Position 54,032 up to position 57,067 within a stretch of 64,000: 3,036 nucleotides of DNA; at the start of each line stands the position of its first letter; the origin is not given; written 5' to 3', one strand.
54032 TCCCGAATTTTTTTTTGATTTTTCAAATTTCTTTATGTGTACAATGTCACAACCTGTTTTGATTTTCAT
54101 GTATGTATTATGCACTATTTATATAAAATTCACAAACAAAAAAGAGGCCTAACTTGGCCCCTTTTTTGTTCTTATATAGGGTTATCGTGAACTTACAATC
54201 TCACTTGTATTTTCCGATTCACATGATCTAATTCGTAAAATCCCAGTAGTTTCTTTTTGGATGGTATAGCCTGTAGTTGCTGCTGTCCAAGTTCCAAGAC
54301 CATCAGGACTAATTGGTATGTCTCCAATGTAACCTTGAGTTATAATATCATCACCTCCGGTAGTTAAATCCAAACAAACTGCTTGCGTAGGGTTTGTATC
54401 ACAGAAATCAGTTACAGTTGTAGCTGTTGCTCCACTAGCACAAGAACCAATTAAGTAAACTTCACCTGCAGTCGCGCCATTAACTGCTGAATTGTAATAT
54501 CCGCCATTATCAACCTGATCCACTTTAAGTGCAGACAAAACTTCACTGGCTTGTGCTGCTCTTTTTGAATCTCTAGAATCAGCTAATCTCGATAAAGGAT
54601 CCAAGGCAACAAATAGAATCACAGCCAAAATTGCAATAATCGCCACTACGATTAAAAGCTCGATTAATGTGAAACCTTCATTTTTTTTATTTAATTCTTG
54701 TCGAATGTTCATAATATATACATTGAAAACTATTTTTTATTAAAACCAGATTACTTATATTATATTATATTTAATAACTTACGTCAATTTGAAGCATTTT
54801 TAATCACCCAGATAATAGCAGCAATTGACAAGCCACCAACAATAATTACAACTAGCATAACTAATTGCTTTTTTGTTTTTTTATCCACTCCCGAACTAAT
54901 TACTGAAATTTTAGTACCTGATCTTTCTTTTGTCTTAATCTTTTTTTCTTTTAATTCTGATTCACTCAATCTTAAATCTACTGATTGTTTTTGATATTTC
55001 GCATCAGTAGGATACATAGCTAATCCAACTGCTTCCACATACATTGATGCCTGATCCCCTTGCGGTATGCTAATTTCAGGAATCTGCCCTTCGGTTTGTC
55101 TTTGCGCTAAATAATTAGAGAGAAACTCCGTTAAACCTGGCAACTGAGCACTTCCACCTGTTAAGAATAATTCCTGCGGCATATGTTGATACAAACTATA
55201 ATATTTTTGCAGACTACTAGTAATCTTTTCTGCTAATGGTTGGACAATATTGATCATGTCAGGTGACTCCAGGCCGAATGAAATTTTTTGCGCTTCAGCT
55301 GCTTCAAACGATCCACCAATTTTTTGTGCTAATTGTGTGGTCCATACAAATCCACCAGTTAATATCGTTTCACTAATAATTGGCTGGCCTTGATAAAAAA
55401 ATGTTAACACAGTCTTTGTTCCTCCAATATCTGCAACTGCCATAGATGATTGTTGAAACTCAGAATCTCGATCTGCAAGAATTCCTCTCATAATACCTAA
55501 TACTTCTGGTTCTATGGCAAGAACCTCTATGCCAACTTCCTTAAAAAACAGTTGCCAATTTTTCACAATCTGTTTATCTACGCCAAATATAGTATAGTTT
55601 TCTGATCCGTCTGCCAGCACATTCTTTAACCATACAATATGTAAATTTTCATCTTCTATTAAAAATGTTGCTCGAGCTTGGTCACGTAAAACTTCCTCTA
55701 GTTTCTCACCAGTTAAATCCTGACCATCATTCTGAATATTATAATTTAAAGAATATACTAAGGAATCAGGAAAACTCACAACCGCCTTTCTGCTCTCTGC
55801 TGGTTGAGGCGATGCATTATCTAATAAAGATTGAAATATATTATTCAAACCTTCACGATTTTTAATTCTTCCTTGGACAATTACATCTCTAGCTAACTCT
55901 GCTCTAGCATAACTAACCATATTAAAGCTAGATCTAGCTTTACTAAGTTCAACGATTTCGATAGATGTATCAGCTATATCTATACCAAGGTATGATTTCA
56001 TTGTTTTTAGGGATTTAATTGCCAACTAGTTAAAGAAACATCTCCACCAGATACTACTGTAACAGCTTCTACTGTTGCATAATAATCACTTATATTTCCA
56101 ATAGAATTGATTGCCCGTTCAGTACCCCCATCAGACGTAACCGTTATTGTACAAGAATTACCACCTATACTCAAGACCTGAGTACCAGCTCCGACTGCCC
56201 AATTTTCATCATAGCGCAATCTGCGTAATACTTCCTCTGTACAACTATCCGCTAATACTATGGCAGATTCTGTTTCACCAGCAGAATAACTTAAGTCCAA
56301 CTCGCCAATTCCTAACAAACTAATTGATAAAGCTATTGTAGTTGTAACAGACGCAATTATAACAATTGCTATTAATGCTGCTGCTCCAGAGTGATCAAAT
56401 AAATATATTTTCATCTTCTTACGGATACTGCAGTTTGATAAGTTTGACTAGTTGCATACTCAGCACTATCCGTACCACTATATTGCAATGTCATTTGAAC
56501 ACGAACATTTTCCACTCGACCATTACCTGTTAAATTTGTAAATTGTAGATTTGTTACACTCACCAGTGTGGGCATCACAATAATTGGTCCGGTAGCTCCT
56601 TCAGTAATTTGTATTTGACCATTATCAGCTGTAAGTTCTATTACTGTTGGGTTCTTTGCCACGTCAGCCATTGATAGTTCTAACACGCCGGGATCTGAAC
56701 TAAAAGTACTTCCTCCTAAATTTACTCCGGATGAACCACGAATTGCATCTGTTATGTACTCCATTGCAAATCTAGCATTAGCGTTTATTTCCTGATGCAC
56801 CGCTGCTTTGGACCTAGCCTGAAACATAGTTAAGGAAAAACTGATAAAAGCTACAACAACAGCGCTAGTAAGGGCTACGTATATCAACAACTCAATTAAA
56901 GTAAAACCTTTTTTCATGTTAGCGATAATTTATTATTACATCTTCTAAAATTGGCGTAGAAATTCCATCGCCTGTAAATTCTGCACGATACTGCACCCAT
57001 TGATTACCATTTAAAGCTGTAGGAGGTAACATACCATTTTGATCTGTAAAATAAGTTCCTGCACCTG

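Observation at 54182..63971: Type IV pilus-like locus: PilB, PilC, four pilin-like genes, PilM with a C-terminal TM tail, a 1289-aa prepilin-propeller gene, then a major pilin with its own promoter and terminator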

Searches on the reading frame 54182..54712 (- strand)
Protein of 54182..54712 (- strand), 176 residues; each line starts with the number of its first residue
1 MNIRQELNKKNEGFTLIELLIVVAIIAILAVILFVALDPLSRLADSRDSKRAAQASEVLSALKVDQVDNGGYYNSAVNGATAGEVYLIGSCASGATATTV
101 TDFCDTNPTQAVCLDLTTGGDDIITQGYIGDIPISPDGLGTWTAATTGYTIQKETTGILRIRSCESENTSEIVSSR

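Call 3: search_protein_families(library=pfam, proteins=[window:54182-54712:-], max_evalue=0.01)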
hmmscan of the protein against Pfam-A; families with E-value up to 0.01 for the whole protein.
window:54182-54712:- (176 aa): 1 family
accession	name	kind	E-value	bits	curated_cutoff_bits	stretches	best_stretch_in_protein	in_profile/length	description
PF07963.17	N_methyl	-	1.7e-09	37.3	21.2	1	9-34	2-27/27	Prokaryotic N-terminal methylation motif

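Call 53: search_protein_families(library=ncbifam, proteins=[window:54182-54712:-], max_evalue=0.01)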
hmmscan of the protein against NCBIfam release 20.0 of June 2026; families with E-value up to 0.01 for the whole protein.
window:54182-54712:- (176 aa): 13 families
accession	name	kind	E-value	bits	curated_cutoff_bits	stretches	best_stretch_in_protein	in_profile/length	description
TIGR02532.1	IV_pilin_GFxxxE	domain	1e-07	31.5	16.3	1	13-33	3-23/24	prepilin-type N-terminal cleavage/methylation domain-containing protein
NF041775.1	typeIV_PilA_Myxo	equivalog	6.9e-07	29.5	400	1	7-34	6-33/214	type IV pilin protein PilA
TIGR01710.1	typeII_sec_gspG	equivalog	2.6e-06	27.5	88.85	1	13-75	2-62/134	type II secretion system major pseudopilin GspG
NF041013.1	T4P_ComGE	equivalog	2.3e-05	24.4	49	1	9-45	1-37/83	competence type IV pilus minor pilin ComGE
NF007862.0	PRK10574.1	equivalog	4e-05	23.8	138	1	9-33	2-26/145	prepilin peptidase-dependent pilin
TIGR01708.2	typeII_sec_gspH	equivalog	4.5e-05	23.5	80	1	12-38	2-28/169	type II secretion system minor pseudopilin GspH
NF040999.1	pilin_ComGC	equivalog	5.7e-05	23.2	75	1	12-33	2-23/84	competence type IV pilus major pilin ComGC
TIGR01711.1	gspJ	equivalog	0.00013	21.8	64.85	1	13-64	2-52/192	type II secretion system minor pseudopilin GspJ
NF007800.0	PRK10506.1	equivalog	0.0002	21.2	158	1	6-31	3-28/163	prepilin peptidase-dependent protein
NF040982.1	ComGD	equivalog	0.00081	19.8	70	1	12-37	2-27/139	competence type IV pilus minor pilin ComGD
TIGR02596.1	TIGR02596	subfamily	0.0023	18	70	1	14-33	1-20/196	Verru_Chthon cassette protein D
NF038304.1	EPS_HpsC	equivalog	0.0033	17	200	1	5-62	14-70/318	hormogonium polysaccharide secretion pseudopilin HpsC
TIGR02599.1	TIGR02599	subfamily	0.0035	16.6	256.5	1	13-39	1-27/361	Verru_Chthon cassette protein C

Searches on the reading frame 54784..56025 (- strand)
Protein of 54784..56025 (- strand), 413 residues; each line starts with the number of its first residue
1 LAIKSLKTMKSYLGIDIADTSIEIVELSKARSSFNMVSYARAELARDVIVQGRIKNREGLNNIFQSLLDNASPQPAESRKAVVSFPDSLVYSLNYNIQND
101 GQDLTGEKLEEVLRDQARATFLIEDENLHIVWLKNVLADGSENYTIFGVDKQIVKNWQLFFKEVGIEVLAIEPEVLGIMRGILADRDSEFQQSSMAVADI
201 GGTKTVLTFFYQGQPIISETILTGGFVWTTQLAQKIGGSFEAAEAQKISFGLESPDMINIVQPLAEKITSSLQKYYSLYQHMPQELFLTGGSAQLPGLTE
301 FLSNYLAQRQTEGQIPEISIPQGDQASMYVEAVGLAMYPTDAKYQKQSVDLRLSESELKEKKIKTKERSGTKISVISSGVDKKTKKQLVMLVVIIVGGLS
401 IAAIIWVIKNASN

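Call 3: search_protein_families(library=pfam, proteins=[window:54784-56025:-], max_evalue=0.01)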
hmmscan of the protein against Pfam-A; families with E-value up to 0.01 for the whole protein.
window:54784-56025:- (413 aa): 3 families
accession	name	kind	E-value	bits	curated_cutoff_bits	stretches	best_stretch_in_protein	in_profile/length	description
PF11104.14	PilM_2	-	3.9e-23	82.4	27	1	14-307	1-299/340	Type IV pilus assembly protein PilM;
PF14450.12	FtsA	-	6.5e-09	36.7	31.8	1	196-308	1-105/127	Cell division protein FtsA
PF01869.26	BcrAD_BadFG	-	0.0015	18.6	31.5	0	256-322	194-260/271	BadF/BadG/BcrA/BcrD ATPase family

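Call 53: search_protein_families(library=ncbifam, proteins=[window:54784-56025:-], max_evalue=0.01)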
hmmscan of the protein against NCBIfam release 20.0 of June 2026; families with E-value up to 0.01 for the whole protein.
window:54784-56025:- (413 aa): 7 families
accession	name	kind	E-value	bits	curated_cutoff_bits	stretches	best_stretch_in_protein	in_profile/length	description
TIGR01175.1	pilM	subfamily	5.4e-20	71.7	133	1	11-306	4-306/348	type IV pilus assembly protein PilM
NF011660.0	PRK15080.1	equivalog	5e-12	45.6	182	1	194-314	142-259/277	ethanolamine utilization protein EutJ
TIGR02529.1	EutJ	subfamily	2.8e-10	40.1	152.1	1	193-318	108-230/239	ethanolamine utilization protein EutJ family protein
TIGR01174.1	ftsA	equivalog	2.8e-10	39.9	175.85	1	146-255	152-258/371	cell division protein FtsA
NF045709.1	Amuc_1101_fam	equivalog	8.5e-08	31.5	650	1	194-306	179-308/608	Amuc_1101 family PilM-like pilus complex protein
NF007009.0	PRK09472.1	equivalog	0.00016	20.9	409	0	257-348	304-395/420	cell division protein FtsA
NF008673.0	PRK11678.1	equivalog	0.0022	16.9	331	1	248-325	365-433/450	molecular chaperone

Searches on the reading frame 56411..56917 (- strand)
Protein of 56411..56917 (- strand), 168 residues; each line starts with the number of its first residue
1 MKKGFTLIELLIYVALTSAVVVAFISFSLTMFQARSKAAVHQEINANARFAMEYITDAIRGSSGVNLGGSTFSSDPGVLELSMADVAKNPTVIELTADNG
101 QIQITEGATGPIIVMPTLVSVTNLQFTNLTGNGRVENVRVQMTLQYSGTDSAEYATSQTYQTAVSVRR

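Call 3: search_protein_families(library=pfam, proteins=[window:56411-56917:-], max_evalue=0.01)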
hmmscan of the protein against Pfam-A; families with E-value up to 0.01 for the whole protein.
window:56411-56917:- (168 aa): 2 families
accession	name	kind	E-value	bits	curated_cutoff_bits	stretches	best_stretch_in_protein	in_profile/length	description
PF07963.17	N_methyl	-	2.9e-05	23.9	21.2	1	2-23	4-25/27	Prokaryotic N-terminal methylation motif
PF20153.4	DUF6535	-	0.004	17.5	23.9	1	10-42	26-58/177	Family of unknown function (DUF6535)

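Call 53: search_protein_families(library=ncbifam, proteins=[window:56411-56917:-], max_evalue=0.01)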
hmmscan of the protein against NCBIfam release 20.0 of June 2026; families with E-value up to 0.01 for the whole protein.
window:56411-56917:- (168 aa): 8 families
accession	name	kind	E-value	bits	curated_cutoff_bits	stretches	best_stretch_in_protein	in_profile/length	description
NF038304.1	EPS_HpsC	equivalog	0.00014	21.5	200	1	2-56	20-74/318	hormogonium polysaccharide secretion pseudopilin HpsC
NF040982.1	ComGD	equivalog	0.0002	21.8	70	1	2-47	1-46/139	competence type IV pilus minor pilin ComGD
TIGR02600.1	Verru_Chthon_A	subfamily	0.00037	18.5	332.3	1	4-81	1-78/1296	Verru_Chthon cassette protein A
NF041775.1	typeIV_PilA_Myxo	equivalog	0.00098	19.2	400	1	3-40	11-47/214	type IV pilin protein PilA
TIGR02599.1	TIGR02599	subfamily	0.0011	18.3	256.5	1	4-60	1-57/361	Verru_Chthon cassette protein C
NF041013.1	T4P_ComGE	equivalog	0.004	17.2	49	1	2-52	3-53/83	competence type IV pilus minor pilin ComGE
TIGR01708.2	typeII_sec_gspH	equivalog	0.0073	16.3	80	0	3-42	2-38/169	type II secretion system minor pseudopilin GspH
TIGR01707.1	gspI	equivalog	0.0074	16.8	44.35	0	4-36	1-33/101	type II secretion system minor pseudopilin GspI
